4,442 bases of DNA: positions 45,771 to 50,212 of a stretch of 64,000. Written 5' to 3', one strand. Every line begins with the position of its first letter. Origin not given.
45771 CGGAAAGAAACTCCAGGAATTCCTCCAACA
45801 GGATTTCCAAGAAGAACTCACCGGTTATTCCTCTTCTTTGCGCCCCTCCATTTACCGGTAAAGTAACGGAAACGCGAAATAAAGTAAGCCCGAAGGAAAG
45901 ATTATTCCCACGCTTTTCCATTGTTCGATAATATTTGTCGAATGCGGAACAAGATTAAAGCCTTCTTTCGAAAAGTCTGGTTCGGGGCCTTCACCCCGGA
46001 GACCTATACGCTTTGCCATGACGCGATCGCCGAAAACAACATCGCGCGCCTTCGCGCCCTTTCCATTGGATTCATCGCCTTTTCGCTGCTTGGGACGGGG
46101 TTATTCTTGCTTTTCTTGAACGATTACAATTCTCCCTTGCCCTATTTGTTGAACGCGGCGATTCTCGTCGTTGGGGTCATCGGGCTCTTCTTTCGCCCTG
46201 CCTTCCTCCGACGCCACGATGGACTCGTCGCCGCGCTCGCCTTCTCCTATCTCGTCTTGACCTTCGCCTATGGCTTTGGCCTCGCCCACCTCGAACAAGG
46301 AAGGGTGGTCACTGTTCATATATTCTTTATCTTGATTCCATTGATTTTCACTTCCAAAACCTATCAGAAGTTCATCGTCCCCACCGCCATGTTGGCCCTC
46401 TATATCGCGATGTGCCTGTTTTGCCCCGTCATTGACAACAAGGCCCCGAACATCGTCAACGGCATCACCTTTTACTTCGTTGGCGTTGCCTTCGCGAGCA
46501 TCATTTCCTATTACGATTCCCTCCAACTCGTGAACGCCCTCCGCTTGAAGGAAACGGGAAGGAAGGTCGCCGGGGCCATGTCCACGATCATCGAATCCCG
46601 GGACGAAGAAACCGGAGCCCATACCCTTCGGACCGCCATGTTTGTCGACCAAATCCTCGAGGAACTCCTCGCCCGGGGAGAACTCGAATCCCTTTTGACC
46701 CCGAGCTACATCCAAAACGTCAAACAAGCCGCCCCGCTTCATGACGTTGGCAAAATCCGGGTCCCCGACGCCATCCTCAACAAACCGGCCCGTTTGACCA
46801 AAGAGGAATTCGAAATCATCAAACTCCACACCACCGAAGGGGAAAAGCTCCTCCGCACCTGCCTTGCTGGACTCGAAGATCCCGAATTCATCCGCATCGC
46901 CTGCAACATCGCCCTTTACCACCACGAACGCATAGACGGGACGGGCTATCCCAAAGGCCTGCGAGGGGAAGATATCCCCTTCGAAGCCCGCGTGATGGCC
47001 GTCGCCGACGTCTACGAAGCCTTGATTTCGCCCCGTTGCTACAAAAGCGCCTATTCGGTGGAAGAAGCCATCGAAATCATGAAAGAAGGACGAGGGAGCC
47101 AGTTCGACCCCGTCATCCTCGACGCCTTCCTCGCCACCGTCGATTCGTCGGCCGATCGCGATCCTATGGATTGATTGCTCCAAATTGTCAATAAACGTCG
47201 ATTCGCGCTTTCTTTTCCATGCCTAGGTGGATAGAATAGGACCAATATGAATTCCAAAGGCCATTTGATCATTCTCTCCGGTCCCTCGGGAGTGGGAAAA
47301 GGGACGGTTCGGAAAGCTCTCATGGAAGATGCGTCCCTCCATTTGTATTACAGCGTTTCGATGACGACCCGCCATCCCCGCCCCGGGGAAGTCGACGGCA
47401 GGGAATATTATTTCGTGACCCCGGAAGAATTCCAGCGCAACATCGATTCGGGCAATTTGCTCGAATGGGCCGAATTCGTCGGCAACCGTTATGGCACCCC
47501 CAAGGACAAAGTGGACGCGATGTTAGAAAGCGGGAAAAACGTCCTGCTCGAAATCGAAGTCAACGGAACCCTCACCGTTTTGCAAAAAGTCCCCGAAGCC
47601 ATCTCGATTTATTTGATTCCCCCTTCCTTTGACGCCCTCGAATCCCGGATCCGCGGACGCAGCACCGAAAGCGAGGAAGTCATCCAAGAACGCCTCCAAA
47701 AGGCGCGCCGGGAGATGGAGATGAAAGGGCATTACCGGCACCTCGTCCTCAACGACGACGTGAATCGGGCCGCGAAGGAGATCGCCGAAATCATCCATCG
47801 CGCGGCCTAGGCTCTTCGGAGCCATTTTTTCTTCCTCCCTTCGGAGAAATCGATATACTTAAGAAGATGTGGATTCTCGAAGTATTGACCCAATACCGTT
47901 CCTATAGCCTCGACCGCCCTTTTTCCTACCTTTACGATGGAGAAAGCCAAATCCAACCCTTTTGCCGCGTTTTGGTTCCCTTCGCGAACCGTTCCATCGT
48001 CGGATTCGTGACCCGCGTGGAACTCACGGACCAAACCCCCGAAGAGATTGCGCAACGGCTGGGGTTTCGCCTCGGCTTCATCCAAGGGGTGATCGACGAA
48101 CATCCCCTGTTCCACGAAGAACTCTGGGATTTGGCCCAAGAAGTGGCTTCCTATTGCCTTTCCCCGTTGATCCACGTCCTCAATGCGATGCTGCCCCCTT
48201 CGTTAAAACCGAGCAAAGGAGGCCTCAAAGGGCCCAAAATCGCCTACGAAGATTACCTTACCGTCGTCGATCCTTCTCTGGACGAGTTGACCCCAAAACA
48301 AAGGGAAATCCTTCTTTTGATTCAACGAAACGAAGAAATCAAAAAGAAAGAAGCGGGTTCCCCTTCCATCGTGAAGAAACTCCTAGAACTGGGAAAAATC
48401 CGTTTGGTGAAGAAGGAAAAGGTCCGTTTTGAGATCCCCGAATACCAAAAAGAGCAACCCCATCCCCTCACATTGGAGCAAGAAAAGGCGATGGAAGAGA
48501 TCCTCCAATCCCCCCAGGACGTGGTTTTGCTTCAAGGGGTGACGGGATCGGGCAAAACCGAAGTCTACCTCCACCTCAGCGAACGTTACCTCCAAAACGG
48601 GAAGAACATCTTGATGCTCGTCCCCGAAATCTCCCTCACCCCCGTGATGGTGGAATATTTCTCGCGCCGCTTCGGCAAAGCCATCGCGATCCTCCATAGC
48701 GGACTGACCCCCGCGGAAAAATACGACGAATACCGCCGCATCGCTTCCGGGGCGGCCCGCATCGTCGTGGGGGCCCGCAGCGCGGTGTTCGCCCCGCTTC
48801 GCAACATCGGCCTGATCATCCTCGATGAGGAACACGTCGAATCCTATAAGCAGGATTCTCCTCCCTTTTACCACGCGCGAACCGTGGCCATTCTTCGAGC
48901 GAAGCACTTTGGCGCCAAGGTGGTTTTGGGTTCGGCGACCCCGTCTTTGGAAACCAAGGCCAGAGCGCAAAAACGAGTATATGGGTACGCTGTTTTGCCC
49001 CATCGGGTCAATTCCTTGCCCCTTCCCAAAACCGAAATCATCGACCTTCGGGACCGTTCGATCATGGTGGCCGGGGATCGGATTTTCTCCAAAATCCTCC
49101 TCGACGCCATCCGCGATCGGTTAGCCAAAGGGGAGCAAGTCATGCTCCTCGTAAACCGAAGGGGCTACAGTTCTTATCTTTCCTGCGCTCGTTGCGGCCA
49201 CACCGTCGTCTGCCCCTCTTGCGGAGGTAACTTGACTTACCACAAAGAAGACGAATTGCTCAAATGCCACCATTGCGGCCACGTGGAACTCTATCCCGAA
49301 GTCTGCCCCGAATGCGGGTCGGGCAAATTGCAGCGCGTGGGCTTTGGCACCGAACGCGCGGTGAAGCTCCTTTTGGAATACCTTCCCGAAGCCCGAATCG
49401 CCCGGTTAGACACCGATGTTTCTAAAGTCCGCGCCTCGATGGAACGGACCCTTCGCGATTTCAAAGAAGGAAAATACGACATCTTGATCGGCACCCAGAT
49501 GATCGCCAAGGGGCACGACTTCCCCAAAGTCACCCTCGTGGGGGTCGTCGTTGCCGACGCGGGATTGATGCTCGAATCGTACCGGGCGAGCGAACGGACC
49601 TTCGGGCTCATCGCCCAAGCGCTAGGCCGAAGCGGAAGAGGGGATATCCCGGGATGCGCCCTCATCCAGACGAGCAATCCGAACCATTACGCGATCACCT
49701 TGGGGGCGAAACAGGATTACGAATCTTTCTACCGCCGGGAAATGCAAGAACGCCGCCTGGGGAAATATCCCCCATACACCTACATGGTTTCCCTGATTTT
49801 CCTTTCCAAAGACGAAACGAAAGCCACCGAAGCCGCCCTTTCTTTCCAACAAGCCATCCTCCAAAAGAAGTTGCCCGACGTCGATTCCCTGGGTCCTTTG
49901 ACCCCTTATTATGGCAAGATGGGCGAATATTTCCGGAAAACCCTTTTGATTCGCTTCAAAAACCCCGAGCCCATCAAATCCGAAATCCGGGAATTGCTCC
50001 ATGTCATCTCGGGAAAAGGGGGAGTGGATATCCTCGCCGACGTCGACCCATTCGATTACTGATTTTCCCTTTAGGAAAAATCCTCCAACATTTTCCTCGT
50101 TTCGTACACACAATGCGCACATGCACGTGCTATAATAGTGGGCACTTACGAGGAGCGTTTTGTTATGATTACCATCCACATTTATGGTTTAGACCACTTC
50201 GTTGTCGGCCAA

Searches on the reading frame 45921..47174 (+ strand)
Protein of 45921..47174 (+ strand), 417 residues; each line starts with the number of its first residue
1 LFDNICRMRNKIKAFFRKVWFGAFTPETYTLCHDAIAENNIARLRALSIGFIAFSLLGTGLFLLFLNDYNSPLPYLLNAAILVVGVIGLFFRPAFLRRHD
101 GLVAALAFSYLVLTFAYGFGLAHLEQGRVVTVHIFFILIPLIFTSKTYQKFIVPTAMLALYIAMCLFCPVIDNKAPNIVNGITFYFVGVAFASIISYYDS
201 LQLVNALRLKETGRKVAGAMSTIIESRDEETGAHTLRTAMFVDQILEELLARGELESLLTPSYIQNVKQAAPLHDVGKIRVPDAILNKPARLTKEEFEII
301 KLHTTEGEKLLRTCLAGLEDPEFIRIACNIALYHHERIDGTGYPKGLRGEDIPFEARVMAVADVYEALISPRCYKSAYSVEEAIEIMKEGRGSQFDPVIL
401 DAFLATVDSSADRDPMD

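Call 42: search_protein_families(library=pfam, proteins=[window:45921-47174:+], max_evalue=0.0001)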
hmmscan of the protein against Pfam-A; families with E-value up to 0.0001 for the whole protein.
window:45921-47174:+ (417 aa): 2 families
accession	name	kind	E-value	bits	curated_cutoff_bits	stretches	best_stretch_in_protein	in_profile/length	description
PF13487.12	HD_5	-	1.2e-35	123.3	27.2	1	220-398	3-169/170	HD domain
PF01966.28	HD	-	1.8e-18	67.3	22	1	232-367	2-115/116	HD domain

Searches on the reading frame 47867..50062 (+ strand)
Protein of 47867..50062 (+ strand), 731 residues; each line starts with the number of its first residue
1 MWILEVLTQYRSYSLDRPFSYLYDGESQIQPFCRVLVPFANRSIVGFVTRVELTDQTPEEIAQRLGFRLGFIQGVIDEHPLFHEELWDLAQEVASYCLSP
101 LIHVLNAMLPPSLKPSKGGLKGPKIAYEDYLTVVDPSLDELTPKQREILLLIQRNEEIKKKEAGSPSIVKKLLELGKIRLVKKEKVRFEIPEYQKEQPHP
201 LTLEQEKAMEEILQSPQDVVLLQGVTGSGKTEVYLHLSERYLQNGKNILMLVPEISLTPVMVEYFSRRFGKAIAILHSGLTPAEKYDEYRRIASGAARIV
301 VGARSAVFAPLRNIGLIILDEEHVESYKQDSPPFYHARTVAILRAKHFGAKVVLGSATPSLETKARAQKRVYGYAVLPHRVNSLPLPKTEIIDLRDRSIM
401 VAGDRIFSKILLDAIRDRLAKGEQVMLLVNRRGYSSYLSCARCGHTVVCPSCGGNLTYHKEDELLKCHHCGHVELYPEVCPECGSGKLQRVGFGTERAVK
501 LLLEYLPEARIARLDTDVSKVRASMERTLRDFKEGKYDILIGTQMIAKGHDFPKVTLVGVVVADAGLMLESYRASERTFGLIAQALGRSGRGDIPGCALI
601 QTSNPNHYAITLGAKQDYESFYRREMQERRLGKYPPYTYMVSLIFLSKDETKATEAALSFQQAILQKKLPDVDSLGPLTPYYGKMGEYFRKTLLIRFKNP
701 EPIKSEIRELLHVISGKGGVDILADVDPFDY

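Call 42: search_protein_families(library=pfam, proteins=[window:47867-50062:+], max_evalue=0.0001)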
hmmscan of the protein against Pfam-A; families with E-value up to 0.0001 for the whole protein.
window:47867-50062:+ (731 aa): 8 families
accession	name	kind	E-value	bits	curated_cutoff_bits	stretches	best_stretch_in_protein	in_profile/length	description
PF17764.6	PriA_3primeBD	-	4.4e-18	65.4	22.7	1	14-110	7-96/96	3'DNA-binding domain (3'BD)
PF00270.35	DEAD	-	8.2e-18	65.1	26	1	204-362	3-162/167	DEAD/DEAH box helicase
PF04851.21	ResIII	-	1.1e-15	58.3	22.5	1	202-360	5-163/164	Type III restriction enzyme, res subunit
PF18074.6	PriA_C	-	4.7e-11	43.8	26.9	1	636-728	1-95/95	Primosomal protein N C-terminal domain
PF00271.37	Helicase_C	-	2.5e-10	41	23.5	1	501-591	33-108/110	Helicase conserved C-terminal domain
PF18319.7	Zn_ribbon_PriA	-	2.6e-08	34.1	26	1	449-473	1-25/27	PriA DNA helicase Cys-rich region (CRR) domain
PF13604.12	AAA_30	-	1.3e-06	28.7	27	1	201-254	2-55/191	AAA domain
PF00437.27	T2SSE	-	4.1e-05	22.8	24.9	1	143-248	78-173/370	Type II/IV secretion system protein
